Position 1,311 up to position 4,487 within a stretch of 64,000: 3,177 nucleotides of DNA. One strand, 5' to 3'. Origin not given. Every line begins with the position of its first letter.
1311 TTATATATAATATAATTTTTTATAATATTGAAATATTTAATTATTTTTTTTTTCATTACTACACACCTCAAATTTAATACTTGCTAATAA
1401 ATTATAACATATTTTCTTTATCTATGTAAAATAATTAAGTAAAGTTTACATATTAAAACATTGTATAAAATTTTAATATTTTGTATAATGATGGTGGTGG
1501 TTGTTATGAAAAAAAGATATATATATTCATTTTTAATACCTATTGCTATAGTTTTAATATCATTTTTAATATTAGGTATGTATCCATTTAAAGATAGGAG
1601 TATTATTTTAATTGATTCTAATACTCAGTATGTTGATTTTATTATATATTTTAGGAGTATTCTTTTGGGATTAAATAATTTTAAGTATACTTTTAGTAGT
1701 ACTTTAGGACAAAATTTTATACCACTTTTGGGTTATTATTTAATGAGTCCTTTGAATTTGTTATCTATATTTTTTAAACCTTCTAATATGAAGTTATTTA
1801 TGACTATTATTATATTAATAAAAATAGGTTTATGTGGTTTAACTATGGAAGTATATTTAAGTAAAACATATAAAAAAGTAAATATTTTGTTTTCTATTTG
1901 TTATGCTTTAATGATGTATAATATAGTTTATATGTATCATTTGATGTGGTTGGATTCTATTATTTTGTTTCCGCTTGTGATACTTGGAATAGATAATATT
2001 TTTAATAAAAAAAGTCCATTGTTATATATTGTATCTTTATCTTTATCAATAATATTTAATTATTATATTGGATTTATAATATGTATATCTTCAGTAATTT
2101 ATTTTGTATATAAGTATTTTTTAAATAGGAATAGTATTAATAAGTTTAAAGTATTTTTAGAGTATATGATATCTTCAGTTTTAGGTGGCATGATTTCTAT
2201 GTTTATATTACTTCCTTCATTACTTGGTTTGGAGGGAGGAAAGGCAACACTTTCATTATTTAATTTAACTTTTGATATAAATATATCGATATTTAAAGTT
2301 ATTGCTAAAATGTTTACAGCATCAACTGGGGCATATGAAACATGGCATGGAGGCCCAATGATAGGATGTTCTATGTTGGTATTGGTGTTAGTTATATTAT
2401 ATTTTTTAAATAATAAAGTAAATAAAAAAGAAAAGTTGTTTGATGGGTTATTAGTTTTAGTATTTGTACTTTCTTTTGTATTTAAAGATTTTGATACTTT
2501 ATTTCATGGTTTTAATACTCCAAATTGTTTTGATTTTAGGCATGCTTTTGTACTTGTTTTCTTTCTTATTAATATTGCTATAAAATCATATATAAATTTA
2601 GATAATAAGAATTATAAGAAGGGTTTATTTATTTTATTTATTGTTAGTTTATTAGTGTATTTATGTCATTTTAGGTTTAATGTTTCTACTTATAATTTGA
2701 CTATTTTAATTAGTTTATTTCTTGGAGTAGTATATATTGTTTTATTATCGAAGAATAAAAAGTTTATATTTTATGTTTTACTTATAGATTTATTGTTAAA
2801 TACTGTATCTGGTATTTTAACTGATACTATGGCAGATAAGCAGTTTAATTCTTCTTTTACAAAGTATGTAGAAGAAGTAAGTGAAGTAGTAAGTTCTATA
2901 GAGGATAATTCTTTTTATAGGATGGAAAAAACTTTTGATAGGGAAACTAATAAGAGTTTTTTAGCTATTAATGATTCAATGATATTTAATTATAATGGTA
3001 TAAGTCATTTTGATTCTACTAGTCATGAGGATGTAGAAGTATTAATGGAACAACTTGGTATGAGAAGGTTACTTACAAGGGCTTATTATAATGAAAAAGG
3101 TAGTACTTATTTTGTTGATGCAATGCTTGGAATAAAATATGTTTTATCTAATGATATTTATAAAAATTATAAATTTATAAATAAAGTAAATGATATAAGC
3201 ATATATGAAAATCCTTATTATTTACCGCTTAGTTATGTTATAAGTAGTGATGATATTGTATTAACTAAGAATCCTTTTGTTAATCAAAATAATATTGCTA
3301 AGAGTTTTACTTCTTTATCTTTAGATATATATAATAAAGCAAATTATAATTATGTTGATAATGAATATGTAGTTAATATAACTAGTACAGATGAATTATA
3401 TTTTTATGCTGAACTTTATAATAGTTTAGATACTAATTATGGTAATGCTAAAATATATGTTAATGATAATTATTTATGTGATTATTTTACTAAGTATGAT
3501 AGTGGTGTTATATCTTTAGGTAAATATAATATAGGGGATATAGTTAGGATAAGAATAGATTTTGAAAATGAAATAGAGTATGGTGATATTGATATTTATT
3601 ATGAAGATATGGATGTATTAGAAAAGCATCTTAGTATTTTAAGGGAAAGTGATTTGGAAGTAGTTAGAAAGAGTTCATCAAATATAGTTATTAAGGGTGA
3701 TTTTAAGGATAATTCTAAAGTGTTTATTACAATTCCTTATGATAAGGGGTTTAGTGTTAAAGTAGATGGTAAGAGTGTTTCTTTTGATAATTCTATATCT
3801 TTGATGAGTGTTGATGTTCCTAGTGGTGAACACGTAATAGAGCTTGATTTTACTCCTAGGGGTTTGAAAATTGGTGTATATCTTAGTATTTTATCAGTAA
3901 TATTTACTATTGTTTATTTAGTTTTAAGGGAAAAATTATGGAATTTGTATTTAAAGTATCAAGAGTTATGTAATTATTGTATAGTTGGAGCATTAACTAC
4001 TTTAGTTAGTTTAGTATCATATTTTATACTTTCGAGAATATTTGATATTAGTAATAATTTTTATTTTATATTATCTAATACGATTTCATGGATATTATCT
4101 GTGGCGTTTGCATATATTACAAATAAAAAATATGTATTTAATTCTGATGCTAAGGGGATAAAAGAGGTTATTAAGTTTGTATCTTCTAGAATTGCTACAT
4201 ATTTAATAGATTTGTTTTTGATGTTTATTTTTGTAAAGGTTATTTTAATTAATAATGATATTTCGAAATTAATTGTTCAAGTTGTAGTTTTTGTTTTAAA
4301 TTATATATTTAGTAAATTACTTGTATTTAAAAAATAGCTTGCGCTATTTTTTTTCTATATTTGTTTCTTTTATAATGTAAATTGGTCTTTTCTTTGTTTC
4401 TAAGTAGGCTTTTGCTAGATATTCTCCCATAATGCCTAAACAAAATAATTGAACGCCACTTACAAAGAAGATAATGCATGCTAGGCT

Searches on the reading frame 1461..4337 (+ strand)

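Call 31: search_protein_families(library=pfam, proteins=[window:1461-4337:+], max_evalue=0.00001)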
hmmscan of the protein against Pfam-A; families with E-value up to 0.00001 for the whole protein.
window:1461-4337:+ (958 aa): 2 families
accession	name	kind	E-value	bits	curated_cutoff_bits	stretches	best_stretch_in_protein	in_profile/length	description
PF09586.16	YfhO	-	1.2e-155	520.5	28.5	1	23-809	1-835/835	Bacterial membrane protein YfhO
PF04138.20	GtrA_DPMS_TM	-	9.3e-21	74.6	26.1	1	839-956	2-117/117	GtrA/DPMS, transmembrane domain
